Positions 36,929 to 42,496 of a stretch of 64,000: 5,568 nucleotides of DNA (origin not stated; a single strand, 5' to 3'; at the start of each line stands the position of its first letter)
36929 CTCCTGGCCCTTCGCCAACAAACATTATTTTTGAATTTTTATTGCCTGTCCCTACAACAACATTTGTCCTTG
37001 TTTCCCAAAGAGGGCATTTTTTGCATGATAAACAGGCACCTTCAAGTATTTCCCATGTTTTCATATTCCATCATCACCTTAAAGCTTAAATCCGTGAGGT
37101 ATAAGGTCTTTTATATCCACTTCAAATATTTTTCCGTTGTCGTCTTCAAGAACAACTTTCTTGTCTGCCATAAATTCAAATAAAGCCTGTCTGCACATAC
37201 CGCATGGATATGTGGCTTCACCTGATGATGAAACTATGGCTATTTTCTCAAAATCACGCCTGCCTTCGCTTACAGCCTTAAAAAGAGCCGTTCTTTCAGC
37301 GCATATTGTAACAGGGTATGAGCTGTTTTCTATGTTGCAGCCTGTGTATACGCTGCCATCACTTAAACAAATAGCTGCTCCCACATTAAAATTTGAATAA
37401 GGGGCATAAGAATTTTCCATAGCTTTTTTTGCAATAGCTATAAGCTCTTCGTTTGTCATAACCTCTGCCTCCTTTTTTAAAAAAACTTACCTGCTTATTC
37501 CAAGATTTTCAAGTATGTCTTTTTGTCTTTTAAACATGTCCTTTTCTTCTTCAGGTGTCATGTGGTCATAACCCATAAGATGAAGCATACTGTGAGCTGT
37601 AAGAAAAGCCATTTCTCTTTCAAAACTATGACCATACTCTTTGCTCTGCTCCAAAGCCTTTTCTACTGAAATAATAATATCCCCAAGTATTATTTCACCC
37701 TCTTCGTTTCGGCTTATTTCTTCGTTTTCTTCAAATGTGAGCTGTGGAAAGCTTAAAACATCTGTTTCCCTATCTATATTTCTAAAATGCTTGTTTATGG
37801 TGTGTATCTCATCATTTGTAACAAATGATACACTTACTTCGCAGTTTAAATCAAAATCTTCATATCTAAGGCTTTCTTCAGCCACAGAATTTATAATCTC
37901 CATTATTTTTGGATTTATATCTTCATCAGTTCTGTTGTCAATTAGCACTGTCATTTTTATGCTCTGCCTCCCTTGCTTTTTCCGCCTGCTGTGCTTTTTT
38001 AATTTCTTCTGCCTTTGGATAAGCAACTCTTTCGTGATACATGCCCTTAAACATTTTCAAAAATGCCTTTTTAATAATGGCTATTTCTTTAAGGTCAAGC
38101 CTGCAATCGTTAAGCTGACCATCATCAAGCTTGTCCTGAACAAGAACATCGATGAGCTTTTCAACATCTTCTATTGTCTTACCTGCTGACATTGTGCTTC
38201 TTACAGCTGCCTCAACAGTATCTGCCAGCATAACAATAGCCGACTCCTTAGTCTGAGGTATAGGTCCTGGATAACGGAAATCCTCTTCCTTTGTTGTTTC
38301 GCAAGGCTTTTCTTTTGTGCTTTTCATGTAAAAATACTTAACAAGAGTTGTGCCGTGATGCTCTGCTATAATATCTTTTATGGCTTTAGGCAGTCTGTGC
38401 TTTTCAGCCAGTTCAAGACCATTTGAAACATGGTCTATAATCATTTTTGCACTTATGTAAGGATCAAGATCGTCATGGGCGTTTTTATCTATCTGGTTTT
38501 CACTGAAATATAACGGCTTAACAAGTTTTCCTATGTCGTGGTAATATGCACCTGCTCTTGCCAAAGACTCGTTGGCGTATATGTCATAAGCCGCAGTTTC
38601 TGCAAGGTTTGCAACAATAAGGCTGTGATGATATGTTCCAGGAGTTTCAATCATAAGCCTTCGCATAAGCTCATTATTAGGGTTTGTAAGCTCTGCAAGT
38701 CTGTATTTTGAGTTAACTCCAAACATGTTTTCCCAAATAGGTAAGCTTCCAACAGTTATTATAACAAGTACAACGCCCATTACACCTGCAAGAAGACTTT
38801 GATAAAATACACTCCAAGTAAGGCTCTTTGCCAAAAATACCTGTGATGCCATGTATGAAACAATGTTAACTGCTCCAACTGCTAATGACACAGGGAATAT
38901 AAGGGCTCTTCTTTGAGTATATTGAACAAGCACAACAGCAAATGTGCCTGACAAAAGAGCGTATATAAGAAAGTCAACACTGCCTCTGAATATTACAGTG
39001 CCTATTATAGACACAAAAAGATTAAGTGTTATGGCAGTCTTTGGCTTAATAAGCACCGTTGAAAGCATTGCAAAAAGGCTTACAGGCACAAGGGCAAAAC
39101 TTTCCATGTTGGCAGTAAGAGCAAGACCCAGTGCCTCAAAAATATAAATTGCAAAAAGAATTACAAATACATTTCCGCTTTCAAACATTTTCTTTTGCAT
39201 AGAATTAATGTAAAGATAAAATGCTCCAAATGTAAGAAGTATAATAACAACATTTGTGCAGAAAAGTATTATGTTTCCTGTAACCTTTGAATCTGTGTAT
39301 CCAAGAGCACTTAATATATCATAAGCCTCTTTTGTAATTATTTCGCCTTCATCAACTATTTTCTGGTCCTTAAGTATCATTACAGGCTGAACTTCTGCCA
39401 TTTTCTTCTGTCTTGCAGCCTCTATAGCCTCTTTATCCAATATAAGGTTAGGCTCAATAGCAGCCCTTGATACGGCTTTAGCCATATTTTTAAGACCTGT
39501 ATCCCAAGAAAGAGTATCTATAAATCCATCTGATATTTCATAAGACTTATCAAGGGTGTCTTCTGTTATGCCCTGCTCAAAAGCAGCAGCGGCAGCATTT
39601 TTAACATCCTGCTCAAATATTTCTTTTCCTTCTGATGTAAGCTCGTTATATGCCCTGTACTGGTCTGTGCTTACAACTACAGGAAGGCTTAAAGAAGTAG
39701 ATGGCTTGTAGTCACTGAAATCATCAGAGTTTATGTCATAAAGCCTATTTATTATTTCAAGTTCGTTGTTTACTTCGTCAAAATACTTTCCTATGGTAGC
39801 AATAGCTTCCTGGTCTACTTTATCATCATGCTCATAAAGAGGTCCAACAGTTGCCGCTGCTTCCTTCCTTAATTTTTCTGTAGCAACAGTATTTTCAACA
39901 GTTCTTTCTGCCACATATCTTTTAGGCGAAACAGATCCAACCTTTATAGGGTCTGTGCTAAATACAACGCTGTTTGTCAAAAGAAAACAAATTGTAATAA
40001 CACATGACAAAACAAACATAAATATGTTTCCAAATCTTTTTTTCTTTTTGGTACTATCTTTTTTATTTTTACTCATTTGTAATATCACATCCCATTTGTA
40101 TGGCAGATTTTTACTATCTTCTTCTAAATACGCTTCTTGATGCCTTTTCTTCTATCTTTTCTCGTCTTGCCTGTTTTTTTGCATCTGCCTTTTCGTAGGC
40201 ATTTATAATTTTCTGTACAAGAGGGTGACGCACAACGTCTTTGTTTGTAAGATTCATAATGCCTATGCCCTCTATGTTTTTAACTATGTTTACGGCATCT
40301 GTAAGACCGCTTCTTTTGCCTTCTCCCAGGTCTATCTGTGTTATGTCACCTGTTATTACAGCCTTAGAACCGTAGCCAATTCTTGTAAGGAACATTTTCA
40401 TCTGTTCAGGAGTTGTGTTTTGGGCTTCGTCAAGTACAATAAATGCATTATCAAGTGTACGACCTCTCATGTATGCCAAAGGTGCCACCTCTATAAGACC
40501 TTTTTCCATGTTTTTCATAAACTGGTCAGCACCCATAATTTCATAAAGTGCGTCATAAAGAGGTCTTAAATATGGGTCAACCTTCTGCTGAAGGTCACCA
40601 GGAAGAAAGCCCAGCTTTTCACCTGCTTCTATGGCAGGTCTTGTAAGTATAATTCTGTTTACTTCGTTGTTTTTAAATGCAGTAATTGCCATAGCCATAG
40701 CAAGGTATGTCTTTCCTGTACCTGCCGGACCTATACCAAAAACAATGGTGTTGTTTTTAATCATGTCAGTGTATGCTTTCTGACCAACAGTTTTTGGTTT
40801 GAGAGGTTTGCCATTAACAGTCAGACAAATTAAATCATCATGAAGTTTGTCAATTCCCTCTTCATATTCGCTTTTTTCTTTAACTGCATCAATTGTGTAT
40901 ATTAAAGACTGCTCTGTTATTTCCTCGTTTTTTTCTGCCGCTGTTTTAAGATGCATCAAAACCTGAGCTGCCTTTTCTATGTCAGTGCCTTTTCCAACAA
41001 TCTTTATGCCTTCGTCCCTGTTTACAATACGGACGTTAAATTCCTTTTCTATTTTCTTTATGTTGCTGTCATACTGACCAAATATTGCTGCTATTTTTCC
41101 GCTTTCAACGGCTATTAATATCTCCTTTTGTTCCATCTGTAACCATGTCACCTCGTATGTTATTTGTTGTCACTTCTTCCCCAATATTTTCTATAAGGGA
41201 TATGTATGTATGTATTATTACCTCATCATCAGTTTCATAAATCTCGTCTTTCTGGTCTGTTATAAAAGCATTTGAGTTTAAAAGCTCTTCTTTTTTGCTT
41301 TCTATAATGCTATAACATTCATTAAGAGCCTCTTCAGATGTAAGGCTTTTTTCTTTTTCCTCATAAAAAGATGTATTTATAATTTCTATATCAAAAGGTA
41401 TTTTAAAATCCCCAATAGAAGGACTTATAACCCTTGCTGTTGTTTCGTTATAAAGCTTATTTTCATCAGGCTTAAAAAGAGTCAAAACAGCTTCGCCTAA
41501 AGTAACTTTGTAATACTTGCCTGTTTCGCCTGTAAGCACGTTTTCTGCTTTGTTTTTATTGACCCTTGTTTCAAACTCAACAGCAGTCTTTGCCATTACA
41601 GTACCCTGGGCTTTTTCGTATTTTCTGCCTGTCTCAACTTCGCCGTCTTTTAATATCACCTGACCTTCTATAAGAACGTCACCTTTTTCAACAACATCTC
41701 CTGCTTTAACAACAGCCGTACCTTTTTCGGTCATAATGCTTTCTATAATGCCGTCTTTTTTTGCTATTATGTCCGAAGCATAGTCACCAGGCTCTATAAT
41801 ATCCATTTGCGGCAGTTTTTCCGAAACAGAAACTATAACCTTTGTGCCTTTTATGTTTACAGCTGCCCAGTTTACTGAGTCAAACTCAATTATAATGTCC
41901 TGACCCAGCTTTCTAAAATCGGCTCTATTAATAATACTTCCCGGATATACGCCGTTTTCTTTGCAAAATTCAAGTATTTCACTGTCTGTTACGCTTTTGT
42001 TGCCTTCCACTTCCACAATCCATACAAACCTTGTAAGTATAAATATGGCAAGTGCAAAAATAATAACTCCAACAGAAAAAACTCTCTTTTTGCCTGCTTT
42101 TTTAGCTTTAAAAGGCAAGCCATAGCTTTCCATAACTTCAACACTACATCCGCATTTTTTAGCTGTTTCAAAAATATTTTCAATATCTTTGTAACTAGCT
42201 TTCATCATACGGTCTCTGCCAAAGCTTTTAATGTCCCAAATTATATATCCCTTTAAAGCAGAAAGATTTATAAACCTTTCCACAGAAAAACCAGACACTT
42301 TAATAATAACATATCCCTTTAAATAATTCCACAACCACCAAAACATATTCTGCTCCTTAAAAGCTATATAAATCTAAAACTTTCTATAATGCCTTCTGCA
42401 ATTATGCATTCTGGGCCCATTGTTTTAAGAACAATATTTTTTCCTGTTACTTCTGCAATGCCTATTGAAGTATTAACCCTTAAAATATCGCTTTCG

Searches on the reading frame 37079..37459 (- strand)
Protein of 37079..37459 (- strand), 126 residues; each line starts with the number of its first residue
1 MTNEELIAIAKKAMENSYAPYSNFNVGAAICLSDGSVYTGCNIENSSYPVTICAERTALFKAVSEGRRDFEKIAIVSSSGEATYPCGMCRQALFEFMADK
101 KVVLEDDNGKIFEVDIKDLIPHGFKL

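Call 88: search_protein_families(library=pfam, proteins=[window:37079-37459:-], max_evalue=0.00001)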
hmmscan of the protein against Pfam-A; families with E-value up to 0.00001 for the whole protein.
window:37079-37459:- (126 aa): 2 families
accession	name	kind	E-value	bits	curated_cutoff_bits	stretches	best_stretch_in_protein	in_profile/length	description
PF00383.29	dCMP_cyt_deam_1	-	1.8e-22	79.6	25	1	3-103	4-100/102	Cytidine and deoxycytidylate deaminase zinc-binding region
PF08211.18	dCMP_cyt_deam_2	-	1.3e-11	45.3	25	1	4-74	42-111/130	Cytidine and deoxycytidylate deaminase zinc-binding region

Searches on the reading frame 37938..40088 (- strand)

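Call 88: search_protein_families(library=pfam, proteins=[window:37938-40088:-], max_evalue=0.00001)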
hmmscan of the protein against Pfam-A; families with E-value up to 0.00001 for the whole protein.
window:37938-40088:- (716 aa): 3 families
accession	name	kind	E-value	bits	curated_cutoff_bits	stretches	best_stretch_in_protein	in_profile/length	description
PF07697.16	7TMR-HDED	-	6.6e-42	144.5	27.6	1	49-265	1-223/224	7TM-HD extracellular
PF07698.17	7TM-7TMR_HD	-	1.6e-23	84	29.4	1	280-459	8-189/190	7TM receptor with intracellular HD hydrolase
PF01966.28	HD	-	2.1e-15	57.5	22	1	485-627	1-115/116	HD domain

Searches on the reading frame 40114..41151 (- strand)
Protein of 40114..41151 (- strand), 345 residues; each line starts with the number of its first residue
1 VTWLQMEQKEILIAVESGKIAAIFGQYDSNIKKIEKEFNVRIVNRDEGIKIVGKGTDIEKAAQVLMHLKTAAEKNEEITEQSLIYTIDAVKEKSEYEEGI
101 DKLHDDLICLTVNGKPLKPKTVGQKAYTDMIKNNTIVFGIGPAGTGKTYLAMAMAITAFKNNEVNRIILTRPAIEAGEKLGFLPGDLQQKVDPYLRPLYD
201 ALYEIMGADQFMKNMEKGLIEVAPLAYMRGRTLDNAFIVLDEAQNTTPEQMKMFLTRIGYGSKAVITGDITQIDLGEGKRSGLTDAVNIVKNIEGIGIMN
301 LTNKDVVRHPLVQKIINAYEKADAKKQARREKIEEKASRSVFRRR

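Call 88: search_protein_families(library=pfam, proteins=[window:40114-41151:-], max_evalue=0.00001)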
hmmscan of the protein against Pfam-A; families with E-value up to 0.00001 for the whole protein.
window:40114-41151:- (345 aa): 3 families
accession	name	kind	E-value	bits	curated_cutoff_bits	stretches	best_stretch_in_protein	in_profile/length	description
PF02562.22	PhoH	-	1.4e-98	328.9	27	1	117-320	2-205/205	PhoH-like protein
PF13245.12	AAA_19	-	2.5e-07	31.4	25.1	1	129-273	6-129/134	AAA domain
PF13604.12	AAA_30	-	4.4e-06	27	27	0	124-273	6-128/191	AAA domain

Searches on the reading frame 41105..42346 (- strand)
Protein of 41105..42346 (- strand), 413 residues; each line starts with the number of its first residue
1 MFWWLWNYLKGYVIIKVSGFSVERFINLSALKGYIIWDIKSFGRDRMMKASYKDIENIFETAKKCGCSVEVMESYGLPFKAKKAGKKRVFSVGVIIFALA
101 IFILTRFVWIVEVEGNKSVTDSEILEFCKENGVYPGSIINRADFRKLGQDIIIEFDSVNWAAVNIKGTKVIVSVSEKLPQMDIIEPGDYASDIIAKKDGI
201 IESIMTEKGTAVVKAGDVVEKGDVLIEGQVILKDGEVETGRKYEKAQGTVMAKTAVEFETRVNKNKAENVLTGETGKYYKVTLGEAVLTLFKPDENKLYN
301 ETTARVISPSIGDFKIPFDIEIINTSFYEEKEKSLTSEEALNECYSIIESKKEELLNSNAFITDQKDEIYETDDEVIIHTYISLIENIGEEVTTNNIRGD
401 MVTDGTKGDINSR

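Call 88: search_protein_families(library=pfam, proteins=[window:41105-42346:-], max_evalue=0.00001)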
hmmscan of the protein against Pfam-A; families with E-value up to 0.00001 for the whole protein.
window:41105-42346:- (413 aa): 1 family
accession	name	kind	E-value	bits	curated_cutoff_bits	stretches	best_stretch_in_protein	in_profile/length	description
PF06898.16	YqfD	-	1.2e-88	298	25.2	1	7-388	1-379/379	Putative stage IV sporulation protein YqfD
